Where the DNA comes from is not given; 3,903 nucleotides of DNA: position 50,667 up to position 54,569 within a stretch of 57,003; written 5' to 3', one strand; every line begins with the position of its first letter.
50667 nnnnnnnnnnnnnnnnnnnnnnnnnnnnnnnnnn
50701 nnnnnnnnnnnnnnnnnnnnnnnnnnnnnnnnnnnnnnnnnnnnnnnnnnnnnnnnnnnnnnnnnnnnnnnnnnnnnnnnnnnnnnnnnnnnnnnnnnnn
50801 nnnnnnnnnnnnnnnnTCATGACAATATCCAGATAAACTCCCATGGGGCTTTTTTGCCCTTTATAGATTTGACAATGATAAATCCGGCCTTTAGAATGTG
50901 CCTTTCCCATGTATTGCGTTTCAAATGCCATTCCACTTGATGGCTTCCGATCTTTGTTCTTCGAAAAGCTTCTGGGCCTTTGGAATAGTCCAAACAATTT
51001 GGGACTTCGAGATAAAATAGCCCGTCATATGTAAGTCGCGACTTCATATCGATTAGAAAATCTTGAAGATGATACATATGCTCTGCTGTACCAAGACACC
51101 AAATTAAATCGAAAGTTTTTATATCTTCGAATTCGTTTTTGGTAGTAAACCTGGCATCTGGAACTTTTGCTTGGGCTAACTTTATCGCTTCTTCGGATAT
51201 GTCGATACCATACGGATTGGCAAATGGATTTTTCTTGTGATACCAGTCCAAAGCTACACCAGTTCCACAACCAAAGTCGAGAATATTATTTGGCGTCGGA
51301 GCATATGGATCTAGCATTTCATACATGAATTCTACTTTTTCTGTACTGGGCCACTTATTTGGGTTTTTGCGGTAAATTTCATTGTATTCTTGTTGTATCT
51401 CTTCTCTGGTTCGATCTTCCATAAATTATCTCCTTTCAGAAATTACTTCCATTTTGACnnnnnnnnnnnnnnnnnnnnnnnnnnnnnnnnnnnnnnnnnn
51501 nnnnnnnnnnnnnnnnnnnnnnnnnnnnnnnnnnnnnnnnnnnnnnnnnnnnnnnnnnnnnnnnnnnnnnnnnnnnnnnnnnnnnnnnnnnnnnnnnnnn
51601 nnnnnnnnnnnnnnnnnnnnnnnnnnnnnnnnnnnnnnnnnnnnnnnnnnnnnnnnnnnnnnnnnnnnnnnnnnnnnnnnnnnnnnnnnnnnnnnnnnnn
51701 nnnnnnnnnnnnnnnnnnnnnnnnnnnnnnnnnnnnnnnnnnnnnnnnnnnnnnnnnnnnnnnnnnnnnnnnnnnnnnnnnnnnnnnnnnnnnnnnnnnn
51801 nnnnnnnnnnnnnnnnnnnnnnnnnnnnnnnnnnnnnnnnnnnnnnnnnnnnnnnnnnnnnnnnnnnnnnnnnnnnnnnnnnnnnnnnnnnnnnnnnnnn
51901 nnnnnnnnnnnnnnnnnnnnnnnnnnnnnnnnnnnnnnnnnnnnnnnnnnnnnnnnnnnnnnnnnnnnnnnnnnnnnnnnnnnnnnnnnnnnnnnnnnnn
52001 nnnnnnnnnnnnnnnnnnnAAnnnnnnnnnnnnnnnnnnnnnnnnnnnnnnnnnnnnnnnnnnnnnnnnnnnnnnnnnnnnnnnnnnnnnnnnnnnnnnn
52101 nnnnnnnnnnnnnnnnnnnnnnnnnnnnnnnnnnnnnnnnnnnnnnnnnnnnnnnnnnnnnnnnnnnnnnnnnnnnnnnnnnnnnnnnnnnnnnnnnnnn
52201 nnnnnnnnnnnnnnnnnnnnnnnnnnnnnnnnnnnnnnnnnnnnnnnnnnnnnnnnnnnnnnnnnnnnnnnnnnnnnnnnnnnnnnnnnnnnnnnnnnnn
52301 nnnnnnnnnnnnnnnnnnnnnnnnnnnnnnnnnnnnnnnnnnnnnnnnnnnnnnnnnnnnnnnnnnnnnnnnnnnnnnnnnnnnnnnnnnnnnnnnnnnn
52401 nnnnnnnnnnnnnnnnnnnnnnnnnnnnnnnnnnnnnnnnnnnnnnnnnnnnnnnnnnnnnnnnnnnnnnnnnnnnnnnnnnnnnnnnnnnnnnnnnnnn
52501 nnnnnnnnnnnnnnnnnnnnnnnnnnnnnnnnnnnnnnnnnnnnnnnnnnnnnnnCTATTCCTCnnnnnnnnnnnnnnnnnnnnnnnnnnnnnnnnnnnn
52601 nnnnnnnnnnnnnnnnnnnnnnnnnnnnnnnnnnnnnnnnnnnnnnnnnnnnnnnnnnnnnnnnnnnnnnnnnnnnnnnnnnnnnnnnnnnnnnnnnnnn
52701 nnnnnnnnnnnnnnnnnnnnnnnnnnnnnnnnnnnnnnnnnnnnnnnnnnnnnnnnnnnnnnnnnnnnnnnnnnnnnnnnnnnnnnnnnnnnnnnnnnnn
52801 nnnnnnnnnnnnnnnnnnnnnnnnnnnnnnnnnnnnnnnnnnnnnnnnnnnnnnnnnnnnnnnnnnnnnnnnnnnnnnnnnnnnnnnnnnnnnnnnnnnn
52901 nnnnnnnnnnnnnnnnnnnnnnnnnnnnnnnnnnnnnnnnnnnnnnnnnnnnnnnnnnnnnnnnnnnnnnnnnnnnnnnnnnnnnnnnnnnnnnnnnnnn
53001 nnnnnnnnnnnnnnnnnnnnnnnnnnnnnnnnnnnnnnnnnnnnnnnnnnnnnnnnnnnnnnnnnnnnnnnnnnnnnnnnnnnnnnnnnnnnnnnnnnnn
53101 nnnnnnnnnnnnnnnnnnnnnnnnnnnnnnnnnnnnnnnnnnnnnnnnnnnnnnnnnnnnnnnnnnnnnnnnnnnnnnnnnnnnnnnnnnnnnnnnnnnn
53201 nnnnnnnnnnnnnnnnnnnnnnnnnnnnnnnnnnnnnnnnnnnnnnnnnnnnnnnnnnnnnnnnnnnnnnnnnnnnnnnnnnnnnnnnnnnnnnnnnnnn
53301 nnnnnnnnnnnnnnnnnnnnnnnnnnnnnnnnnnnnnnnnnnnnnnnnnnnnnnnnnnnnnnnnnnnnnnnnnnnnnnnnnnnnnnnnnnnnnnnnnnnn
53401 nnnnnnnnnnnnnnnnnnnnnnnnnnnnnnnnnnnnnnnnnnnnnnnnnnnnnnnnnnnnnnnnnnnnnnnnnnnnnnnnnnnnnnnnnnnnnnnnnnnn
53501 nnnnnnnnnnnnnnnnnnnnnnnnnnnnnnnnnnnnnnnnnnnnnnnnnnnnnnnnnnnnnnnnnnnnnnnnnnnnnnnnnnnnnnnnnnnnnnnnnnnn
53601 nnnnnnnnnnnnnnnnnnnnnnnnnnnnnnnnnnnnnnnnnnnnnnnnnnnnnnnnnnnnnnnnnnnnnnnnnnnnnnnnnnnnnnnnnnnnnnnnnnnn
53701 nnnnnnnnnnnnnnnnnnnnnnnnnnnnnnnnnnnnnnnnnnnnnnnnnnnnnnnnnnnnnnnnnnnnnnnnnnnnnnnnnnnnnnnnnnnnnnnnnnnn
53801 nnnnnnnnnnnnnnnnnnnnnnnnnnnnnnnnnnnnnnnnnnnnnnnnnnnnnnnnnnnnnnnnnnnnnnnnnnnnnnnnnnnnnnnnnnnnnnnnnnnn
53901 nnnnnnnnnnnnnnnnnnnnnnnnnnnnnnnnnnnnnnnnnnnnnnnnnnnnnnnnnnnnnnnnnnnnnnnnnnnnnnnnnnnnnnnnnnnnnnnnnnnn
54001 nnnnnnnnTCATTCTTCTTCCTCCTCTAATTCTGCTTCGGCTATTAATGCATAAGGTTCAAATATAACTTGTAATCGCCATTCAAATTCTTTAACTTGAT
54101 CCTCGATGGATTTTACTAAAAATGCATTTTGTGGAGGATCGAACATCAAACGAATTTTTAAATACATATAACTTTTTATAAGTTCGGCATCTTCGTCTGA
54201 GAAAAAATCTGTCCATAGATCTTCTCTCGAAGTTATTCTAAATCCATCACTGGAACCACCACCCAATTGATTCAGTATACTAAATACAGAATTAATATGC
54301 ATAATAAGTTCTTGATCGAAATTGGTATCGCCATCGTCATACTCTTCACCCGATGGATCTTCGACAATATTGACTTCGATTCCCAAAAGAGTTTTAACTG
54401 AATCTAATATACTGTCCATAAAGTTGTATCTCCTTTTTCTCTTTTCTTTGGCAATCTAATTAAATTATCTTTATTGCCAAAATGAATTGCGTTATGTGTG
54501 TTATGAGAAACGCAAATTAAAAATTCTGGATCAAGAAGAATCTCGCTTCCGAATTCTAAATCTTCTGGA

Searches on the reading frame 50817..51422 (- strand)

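Call 45: search_protein_families(library=phrogs, proteins=[window:50817-51422:-])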
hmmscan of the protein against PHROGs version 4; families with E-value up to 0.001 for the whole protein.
window:50817-51422:- (201 aa): 2 families
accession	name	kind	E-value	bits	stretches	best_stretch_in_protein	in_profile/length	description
phrog_4752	-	other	4.1e-09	37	1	31-138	39-158/241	tRNA methyltransferase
phrog_22502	-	other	4.9e-06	27.5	1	10-142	37-177/276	methyltransferase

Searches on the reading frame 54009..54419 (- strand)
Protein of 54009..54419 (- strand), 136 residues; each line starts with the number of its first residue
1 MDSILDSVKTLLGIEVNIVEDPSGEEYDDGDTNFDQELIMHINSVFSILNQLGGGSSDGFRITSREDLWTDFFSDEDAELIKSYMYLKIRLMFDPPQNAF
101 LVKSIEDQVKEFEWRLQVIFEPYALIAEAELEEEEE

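Call 71: search_protein_families(library=pfam, proteins=[window:54009-54419:-], max_evalue=0.01)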
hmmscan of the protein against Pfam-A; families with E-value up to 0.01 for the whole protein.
window:54009-54419:- (136 aa): 1 family
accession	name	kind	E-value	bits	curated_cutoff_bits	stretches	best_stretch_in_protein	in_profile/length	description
PF24829.1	Phage_connect_2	-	2.3e-31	108.6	24.3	1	4-121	1-103/105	Phage connector protein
